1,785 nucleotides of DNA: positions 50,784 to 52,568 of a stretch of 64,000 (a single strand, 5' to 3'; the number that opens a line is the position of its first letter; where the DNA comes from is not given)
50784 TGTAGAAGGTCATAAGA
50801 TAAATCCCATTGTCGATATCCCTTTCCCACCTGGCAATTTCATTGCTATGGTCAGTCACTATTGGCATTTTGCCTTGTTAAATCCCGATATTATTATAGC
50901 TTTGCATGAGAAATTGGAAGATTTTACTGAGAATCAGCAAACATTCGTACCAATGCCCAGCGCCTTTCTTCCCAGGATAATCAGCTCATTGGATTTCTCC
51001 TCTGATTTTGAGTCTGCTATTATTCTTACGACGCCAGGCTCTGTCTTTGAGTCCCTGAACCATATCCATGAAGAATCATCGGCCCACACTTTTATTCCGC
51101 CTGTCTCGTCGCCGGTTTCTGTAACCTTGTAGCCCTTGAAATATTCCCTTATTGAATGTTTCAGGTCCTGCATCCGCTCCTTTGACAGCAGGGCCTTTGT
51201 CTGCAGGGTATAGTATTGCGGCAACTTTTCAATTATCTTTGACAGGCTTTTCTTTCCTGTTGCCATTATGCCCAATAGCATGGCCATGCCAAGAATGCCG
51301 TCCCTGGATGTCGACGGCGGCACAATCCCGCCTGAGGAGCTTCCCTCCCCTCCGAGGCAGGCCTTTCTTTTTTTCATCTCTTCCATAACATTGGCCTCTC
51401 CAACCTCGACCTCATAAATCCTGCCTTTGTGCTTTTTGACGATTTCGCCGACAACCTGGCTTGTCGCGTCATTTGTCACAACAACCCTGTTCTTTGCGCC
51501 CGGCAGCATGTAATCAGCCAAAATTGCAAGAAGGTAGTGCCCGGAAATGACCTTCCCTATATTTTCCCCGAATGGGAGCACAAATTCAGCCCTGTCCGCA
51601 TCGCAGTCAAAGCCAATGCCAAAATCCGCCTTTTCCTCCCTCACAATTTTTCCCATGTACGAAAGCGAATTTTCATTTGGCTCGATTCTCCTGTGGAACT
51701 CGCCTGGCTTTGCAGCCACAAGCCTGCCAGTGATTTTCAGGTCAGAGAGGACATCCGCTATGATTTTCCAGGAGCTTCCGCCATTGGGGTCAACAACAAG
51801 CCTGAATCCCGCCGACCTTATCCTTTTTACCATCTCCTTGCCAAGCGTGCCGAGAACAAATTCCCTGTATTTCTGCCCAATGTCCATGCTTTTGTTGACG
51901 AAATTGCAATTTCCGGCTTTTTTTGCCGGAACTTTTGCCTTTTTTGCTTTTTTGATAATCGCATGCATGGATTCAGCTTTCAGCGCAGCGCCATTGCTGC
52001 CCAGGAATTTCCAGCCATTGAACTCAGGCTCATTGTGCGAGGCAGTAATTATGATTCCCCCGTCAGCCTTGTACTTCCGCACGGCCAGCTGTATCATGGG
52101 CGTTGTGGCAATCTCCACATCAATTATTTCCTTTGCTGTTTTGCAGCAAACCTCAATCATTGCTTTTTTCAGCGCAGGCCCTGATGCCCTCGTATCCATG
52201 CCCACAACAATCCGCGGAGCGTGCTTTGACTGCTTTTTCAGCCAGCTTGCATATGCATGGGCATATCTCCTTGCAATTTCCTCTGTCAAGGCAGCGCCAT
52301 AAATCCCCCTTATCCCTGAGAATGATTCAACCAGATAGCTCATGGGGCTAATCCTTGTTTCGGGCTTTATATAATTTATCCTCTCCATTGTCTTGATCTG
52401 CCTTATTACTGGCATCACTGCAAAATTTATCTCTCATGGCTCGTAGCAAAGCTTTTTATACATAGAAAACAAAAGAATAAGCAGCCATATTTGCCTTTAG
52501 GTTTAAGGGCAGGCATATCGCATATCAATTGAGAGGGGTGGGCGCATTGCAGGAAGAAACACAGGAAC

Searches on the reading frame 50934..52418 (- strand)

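Call 72: search_protein_families(library=pfam, proteins=[window:50934-52418:-], max_evalue=0.00001)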
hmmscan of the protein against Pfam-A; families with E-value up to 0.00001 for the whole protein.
window:50934-52418:- (494 aa): 3 families
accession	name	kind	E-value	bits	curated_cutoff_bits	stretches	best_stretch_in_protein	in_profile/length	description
PF02878.22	PGM_PMM_I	-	7.5e-36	123.3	22.5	1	34-161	7-134/138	Phosphoglucomutase/phosphomannomutase, alpha/beta/alpha domain I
PF02880.22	PGM_PMM_III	-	8.7e-22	77.9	20.7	1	293-402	2-114/115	Phosphoglucomutase/phosphomannomutase, alpha/beta/alpha domain III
PF02879.22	PGM_PMM_II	-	9.4e-13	49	29.3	1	184-279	3-98/103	Phosphoglucomutase/phosphomannomutase, alpha/beta/alpha domain II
